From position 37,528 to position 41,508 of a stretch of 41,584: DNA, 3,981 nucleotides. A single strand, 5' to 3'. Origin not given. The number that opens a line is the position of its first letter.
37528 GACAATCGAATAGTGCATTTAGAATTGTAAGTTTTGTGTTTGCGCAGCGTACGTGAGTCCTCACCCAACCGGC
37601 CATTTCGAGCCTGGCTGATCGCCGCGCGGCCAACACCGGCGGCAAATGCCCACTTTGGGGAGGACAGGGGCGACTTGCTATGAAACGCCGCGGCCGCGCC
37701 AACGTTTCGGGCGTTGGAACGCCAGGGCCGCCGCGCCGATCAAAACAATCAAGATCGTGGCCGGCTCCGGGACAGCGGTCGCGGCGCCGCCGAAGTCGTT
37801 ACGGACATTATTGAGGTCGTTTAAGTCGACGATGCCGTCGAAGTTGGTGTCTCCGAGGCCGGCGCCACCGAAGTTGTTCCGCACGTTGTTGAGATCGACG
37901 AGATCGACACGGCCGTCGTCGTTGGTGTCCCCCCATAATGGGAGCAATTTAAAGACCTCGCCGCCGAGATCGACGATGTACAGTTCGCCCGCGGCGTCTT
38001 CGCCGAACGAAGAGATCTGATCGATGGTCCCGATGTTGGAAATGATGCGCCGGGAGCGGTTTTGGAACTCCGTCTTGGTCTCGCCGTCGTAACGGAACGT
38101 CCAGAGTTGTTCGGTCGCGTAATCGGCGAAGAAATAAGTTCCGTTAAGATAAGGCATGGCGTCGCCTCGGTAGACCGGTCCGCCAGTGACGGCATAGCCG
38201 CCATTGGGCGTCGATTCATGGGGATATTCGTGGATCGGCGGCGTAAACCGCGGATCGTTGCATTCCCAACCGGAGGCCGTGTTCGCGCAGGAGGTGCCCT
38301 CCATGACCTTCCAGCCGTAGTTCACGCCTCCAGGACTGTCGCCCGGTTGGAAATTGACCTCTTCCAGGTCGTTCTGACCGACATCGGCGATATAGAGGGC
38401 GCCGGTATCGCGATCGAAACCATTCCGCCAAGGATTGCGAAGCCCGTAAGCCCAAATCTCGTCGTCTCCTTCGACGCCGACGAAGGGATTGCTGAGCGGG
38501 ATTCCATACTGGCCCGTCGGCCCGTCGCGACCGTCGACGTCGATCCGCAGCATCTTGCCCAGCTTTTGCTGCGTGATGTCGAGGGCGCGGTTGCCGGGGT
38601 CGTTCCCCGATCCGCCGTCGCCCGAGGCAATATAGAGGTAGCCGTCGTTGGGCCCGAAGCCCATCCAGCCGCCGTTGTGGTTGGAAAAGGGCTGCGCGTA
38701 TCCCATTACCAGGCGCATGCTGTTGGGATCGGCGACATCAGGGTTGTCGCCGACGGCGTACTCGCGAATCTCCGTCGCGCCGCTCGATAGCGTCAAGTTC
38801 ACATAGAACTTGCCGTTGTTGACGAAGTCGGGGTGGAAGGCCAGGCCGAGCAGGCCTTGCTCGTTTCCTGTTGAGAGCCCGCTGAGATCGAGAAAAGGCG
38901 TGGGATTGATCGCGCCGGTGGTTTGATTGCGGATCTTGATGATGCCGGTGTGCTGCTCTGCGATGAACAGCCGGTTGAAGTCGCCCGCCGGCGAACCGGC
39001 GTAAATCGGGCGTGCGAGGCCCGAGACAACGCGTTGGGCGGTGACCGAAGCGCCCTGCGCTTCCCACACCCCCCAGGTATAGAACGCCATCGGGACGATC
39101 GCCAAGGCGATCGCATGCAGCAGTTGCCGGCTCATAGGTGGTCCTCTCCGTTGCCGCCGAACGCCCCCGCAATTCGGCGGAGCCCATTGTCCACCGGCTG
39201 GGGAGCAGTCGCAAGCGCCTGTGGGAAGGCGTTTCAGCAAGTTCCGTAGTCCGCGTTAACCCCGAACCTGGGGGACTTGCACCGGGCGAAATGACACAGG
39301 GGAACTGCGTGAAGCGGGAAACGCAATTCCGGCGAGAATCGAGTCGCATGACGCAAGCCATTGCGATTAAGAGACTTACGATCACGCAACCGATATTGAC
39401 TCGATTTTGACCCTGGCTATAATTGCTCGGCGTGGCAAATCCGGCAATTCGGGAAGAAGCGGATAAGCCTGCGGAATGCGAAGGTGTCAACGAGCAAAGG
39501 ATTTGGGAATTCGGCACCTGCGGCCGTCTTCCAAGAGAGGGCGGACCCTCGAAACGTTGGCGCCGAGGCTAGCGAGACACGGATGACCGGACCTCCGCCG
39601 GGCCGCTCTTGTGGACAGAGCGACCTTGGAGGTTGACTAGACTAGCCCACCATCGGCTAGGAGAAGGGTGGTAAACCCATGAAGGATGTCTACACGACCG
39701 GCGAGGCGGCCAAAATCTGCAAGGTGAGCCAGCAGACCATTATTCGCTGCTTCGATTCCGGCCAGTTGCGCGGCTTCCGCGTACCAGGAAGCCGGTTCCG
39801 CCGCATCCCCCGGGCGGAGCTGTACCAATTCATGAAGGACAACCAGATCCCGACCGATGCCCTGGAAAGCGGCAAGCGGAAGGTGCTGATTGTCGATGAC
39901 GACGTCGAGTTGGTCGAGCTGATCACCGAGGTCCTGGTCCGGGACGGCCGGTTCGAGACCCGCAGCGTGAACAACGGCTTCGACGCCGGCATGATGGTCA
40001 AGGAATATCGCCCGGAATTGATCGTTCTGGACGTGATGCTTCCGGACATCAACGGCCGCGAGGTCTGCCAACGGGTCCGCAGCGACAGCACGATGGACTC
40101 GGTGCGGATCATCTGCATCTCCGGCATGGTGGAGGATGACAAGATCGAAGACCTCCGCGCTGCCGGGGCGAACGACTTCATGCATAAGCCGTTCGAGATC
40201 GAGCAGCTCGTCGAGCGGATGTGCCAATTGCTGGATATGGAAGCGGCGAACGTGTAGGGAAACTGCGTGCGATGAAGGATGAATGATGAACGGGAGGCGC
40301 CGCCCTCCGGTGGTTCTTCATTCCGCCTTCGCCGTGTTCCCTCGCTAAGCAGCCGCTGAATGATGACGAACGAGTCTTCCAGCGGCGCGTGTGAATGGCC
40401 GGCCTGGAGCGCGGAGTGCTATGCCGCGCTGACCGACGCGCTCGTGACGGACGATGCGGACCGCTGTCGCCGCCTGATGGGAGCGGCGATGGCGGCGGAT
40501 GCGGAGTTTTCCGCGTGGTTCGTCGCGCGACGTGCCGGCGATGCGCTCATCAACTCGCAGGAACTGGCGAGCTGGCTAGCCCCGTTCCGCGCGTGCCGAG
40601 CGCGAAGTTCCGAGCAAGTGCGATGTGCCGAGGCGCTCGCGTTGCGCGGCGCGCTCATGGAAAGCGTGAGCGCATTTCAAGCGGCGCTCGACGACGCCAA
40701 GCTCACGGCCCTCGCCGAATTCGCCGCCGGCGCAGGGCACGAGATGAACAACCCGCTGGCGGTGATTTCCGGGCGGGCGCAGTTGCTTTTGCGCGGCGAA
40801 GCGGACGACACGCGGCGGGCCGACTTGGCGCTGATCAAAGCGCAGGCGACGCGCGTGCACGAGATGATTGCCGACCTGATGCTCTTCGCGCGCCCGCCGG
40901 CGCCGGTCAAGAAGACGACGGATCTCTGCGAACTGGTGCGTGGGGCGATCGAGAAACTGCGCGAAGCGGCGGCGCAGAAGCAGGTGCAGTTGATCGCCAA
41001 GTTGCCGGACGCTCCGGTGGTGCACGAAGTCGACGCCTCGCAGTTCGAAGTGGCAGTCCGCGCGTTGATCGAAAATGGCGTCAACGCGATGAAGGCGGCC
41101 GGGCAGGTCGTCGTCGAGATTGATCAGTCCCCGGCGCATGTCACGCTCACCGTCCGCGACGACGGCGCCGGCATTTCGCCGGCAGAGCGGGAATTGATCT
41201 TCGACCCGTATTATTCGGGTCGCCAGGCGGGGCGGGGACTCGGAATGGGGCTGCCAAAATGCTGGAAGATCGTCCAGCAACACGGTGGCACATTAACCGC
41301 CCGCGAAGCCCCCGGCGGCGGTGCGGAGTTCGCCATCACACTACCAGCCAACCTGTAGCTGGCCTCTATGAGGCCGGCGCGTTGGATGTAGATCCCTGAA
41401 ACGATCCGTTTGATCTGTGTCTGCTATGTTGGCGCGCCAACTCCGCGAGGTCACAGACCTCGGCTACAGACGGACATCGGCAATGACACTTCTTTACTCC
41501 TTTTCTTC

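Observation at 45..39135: PEP-CTERM/exosortase-type surface system with no visible exosortase: EPS operon, orphan EpsI, four PEP-CTERM cargo genes (three with dockerins) and a sulfotransferase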

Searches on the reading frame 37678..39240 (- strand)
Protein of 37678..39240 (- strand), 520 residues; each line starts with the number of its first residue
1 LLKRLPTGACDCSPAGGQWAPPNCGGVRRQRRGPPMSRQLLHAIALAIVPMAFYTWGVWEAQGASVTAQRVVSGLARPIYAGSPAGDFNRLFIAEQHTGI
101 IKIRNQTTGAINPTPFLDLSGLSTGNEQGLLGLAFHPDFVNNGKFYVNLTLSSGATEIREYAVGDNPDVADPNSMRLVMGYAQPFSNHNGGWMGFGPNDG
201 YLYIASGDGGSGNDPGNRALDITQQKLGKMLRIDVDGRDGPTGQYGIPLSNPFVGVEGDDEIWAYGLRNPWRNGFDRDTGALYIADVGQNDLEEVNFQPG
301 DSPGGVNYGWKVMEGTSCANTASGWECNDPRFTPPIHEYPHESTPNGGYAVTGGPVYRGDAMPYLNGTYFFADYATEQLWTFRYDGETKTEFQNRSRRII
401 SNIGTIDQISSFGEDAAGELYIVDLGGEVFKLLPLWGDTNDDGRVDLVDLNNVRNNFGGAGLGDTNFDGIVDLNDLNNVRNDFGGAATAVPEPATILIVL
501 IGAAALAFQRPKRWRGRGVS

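Call 6: search_protein_families(library=ncbifam, proteins=[window:37678-39240:-], max_evalue=0.01)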
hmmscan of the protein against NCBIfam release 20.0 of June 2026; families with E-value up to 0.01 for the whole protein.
window:37678-39240:- (520 aa): 3 families
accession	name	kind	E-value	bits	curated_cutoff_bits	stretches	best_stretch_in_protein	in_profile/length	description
TIGR03606.1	non_repeat_PQQ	subfamily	1.7e-14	53.5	434.55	1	66-315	20-272/454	glucose/sorbosone family PQQ-dependent dehydrogenase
NF038129.1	PEP_NF038129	equivalog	0.00032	20.6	65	1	486-510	167-191/194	NF038129 family PEP-CTERM protein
TIGR02595.1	PEP_CTERM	domain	0.0062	17.3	16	0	490-512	1-23/24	PEP-CTERM sorting domain-containing protein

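Call 9: search_protein_families(library=pfam, proteins=[window:37678-39240:-], max_evalue=1)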
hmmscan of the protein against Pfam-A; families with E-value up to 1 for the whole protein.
window:37678-39240:- (520 aa): 2 families
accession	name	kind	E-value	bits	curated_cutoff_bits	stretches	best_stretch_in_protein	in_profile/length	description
PF07995.17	GSDH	-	2.9e-33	116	25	1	87-406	12-308/332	Glucose / Sorbosone dehydrogenase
PF07589.16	PEP-CTERM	-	0.0016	18.9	20.7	1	489-508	1-21/24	PEP-CTERM motif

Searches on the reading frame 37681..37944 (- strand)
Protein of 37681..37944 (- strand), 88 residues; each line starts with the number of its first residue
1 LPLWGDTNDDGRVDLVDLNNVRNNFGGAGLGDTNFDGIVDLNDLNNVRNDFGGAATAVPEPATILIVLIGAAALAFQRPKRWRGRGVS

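Call 43: search_protein_representatives(alignment_id=A1)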
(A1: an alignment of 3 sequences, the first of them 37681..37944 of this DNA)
Query: 3 sequences, 85 profile positions. Proteins with E-value up to 0.001 (for the whole library): 32112; up to 1e-10: 2879; up to 1e-30: 36. The best 150 are listed.
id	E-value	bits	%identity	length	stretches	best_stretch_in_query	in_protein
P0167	4.5e-53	193.3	-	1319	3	5-76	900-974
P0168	2.6e-47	174.8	-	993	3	5-77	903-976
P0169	1.5e-45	169.2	-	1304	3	5-83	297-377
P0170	8.8e-45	166.7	-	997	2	5-76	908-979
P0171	8.5e-43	160.4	-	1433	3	5-85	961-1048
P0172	1.1e-42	160.0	-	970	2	2-74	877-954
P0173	2.1e-41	155.9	-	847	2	4-74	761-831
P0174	1.1e-40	153.6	-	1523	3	3-84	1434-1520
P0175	1.0e-39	150.5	-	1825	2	5-81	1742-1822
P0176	5.1e-39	148.2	-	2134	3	1-81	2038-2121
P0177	4.1e-38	145.4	-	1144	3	5-83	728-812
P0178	2.8e-37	142.7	-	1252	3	5-74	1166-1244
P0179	3.0e-37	142.6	-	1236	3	5-84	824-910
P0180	3.0e-36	139.4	-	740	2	1-81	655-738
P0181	3.5e-36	139.2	-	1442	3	4-82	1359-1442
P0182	4.7e-36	138.8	-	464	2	4-83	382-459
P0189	2.9e-34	133.0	-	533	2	5-83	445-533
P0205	2.7e-29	117.1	-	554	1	1-83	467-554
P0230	3.4e-25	104.0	-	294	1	3-83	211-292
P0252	6.6e-24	99.8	-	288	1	3-83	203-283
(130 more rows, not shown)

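Call 54: list_cluster_members(proteins=[P0168, P0170, P0172, P0173, P0175, P0182, P0189, P0205, P0230, P0252])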
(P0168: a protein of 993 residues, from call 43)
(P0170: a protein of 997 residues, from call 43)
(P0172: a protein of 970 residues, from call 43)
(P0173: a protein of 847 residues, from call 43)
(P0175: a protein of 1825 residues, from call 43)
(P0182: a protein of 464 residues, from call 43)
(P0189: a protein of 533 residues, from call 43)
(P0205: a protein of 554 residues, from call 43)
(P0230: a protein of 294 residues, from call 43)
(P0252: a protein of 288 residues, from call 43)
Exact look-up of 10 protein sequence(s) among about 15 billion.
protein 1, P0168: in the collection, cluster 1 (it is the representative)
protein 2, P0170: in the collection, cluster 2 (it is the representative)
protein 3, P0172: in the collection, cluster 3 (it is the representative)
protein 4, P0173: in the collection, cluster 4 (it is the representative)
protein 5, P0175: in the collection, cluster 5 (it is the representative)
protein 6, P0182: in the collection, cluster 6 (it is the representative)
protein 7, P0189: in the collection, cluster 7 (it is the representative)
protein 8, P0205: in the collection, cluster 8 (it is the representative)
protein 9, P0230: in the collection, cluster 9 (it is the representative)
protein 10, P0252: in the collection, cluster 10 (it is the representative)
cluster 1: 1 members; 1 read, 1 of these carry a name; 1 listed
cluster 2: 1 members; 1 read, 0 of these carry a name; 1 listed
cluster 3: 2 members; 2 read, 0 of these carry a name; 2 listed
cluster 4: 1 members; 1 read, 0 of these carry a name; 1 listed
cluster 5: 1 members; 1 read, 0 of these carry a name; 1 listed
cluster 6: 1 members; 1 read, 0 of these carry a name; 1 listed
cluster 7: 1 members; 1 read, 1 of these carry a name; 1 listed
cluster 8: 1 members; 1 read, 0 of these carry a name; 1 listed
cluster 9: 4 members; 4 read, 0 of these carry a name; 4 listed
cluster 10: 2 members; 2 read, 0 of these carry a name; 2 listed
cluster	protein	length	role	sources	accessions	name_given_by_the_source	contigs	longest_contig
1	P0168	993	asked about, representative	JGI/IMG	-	hypothetical protein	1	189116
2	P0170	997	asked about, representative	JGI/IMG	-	-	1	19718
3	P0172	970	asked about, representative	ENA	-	-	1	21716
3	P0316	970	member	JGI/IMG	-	-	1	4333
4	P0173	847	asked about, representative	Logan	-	-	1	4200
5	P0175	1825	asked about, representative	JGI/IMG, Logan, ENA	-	-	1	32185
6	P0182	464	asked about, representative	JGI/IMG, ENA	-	-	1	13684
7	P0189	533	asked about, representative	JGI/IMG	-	hypothetical protein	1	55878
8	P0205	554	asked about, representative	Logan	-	-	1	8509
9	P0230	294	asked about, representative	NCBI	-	-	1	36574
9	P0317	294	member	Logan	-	-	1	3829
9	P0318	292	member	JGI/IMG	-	-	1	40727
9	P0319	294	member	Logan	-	-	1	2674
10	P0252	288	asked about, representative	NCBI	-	-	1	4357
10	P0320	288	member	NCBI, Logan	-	-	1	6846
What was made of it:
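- Tried and rejected: list_cluster_members on ten dockerin+PEP-CTERM representatives gave no taxonomy or informative names (call 54).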

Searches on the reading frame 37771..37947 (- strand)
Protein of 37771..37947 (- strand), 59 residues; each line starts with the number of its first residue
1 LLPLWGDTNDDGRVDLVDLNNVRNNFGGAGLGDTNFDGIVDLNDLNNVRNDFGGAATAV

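Call 25: search_solved_structures(query=window:37771-37947:-, max_evalue=10, show_alignments=2)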
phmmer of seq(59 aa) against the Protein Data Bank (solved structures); distinct sequences matched with E-value up to 10: 14.
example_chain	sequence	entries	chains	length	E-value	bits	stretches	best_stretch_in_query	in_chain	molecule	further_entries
2mte_A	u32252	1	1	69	0.036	17.9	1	3-48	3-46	Cellulose 1,4-beta-cellobiosidase (reducing end) CelS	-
1daq_A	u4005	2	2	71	0.038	17.8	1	3-48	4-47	ENDOGLUCANASE SS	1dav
5lxv_B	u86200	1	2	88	0.16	15.9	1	3-46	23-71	Carbohydrate-binding protein WP_009985128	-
2y3n_B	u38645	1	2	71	0.31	14.9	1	3-50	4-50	CELLULOSOMAL FAMILY-48 PROCESSIVE GLYCOSIDE HYDROLASE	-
2jnk_A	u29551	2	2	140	0.51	14.3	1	5-46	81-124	Hyalurononglucosaminidase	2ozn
8ajy_B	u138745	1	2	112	0.56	14.1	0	31-56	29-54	Dockerin from ScaH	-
4fl4_A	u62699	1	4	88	0.62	14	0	5-22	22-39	Glycoside hydrolase family 9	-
1k9u_A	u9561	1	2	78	1.5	12.8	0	7-45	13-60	Polcalcin Phl p 7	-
2lvi_A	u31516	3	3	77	1.6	12.7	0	7-44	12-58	Polcalcin Phl p 7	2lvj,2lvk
5n5p_B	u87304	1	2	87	2.5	12.1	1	3-33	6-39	Putative cellulosomal scaffoldin protein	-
3ox5_A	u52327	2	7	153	2.9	11.9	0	7-47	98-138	Calcium-binding protein 1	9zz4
5m2s_B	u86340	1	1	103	3.4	11.7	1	3-28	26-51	Doc8: Type I dockerin repeat domain from family 9 glycoside hydrolase WP_009982745[Ruminoc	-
2lan_A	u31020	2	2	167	4.5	11.3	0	7-47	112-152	Calcium-binding protein 1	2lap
3ox6_A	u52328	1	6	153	7.4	10.6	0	7-47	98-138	Calcium-binding protein 1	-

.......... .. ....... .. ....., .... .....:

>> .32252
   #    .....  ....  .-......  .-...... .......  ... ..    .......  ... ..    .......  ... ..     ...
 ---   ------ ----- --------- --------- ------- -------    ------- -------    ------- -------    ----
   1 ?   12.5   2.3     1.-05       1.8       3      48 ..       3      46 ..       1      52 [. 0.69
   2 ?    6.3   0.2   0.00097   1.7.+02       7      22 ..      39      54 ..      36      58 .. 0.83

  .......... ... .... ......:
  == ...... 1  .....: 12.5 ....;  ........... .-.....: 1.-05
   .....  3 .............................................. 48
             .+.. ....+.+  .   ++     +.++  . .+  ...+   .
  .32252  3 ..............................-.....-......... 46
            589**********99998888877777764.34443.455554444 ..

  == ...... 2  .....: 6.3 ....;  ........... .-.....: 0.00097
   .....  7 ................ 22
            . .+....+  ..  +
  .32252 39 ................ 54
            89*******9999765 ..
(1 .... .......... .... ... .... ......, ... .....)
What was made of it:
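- Checked: The best PDB sequence hits for D's module are cellulosomal dockerins, and only weakly (2mte/1daq, E about 0.04; call 25).
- The best PDB sequence hits for D's module are cellulosomal dockerins (call 25).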

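Call 26: search_protein_families(library=pfam, proteins=[window:37771-37947:-], max_evalue=10)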
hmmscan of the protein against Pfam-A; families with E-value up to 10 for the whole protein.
seq(59 aa): 4 families
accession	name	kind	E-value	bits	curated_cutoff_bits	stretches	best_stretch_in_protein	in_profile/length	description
PF00404.24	Dockerin_1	-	0.0011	19.5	22.9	2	6-27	2-23/57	Dockerin type I domain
PF13405.12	EF-hand_6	-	0.14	12.5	25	1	7-22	10-25/30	EF-hand domain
PF18886.6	DUF5649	-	0.15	12.9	25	2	15-29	51-64/68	Repeats of unknown function (DUF5649)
PF13202.12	EF-hand_5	-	0.18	11.8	25.9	2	33-47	9-23/25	EF hand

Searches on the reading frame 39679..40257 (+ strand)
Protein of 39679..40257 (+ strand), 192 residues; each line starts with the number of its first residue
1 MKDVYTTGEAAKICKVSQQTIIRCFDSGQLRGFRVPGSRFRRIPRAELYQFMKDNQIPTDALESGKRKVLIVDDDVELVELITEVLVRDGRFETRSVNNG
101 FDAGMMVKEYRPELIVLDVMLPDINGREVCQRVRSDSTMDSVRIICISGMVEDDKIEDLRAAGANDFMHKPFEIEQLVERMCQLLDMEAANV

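Call 6: search_protein_families(library=ncbifam, proteins=[window:39679-40257:+], max_evalue=0.01)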
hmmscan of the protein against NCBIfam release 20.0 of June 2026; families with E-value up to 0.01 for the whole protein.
window:39679-40257:+ (192 aa): 97 families (the best 25 are shown)
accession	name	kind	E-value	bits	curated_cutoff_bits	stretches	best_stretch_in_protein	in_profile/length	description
NF040689.1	MtrAB_MtrA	equivalog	3.3e-22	78.9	300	1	69-183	1-111/219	MtrAB system response regulator MtrA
TIGR02154.1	PhoB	equivalog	9e-22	77.5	296.2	1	67-184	3-119/226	phosphate regulon transcriptional regulator PhoB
NF007135.0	PRK09581.1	equivalog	3e-18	65.9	474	1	68-187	4-122/457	PleD family two-component system response regulator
NF045944.1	ResRegRpaBCyano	equivalog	6.7e-18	64.9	330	1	70-185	1-112/229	response regulator transcription factor RpaB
NF045991.1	RespRegCtrARhodob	equivalog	7.7e-18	65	350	1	68-182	2-113/224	response regulator transcription factor CtrA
NF007005.1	PRK09468.1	equivalog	7.7e-18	64.8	331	1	66-186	3-120/237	osmolarity response regulator transcription factor OmpR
NF045717.1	DVU0259_DivK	exception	5.8e-17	61.9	160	1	66-182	2-113/117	DVU0259 family response regulator domain-containing protein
NF033117.2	vanR_ACDEGLN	exception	6.1e-17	62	350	1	69-182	1-110/226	VanR-ABDEGLN family response regulator transcription factor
NF041733.1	resp_reg_CseB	equivalog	8.7e-17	61.3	350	1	68-185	2-115/228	two-component system response regulator CseB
TIGR01387.1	cztR_silR_copR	subfamily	8e-16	58.3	279.2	1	69-186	1-115/218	heavy metal response regulator transcription factor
NF053854.1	RespRegPhoBBctds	equivalog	8.6e-16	58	270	1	69-186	1-116/225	two-component system response regulator PhoB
TIGR02875.1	spore_0_A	equivalog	1.1e-15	57.6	200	1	67-187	3-124/262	sporulation transcription factor Spo0A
NF007982.1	PRK10710.1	equivalog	3.3e-15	56.3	380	1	66-185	7-122/235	envelope stress response regulator BaeR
NF051870.1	NAssimRespRegNtrX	equivalog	5.9e-15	55.1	600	1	68-179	3-113/452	nitrogen assimilation response regulator NtrX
NF041866.1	EpsW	equivalog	6.4e-15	54.9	200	1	63-190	2-130/131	exopolysaccharide biosynthesis response regulator EpsW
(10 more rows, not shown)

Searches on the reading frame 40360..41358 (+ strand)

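Call 6: search_protein_families(library=ncbifam, proteins=[window:40360-41358:+], max_evalue=0.01)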
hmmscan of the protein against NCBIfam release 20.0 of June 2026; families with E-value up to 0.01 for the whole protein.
window:40360-41358:+ (332 aa): 83 families (the best 25 are shown)
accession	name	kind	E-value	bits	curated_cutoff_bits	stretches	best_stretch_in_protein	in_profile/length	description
NF008468.0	PRK11360.1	equivalog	7.5e-42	143.5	646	1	114-331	392-609/616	two-component system sensor histidine kinase AtoS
NF007688.0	PRK10364.1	equivalog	3.2e-36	125.1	479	1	69-331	208-452/460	two-component system sensor histidine kinase ZraS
NF010411.0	PRK13837.1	equivalog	2e-31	108.8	647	1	104-330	435-675/828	two-component system VirA-like sensor kinase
NF040691.1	MtrAB_MtrB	equivalog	4.1e-30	105.3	450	1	121-330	274-492/507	MtrAB system histidine kinase MtrB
NF046044.1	PnpS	equivalog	2.8e-29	102.3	400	1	119-329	171-390/390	two-component system histidine kinase PnpS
NF052574.1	HisKinEspCMyxo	equivalog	2.9e-28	98.5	1200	1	113-330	411-637/785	serine histidine kinase EspC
NF041735.1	hist_kin_RppB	equivalog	9.7e-28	97.1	400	1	119-329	217-438/438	two-component system sensor histidine kinase RppB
NF046026.1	HisKinCckACaul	equivalog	7.1e-26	90.5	1000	1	113-330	297-532/678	cell cycle histidine kinase CckA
NF008312.0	PRK11100.1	equivalog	1.5e-24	86.7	356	1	120-330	258-474/477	two-component system sensor histidine kinase CreC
NF012163.2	BaeS_SmeS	equivalog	1.9e-24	86.5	500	1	103-329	226-457/457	sensor histidine kinase efflux regulator BaeS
TIGR02966.1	phoR_proteo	equivalog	2.8e-24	85.8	334.2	1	119-327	115-332/333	phosphate regulon sensor histidine kinase PhoR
NF033792.0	ActS_PrrB_HisK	equivalog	6.1e-24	84.6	350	1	98-329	181-418/423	ActS/PrrB/RegB family redox-sensitive histidine kinase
NF047497.1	HK_LIC_12097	equivalog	9.3e-24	83.8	500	1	114-330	146-366/367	LIC_12097 family sensor histidine kinase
NF053867.1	SprKinKinDBac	equivalog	9.7e-24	83.7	775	1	113-330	281-497/500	sporulation kinase KinD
NF007793.0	PRK10490.1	equivalog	7.2e-23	80.5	1123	1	107-330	653-882/895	two-component system sensor histidine kinase KdpD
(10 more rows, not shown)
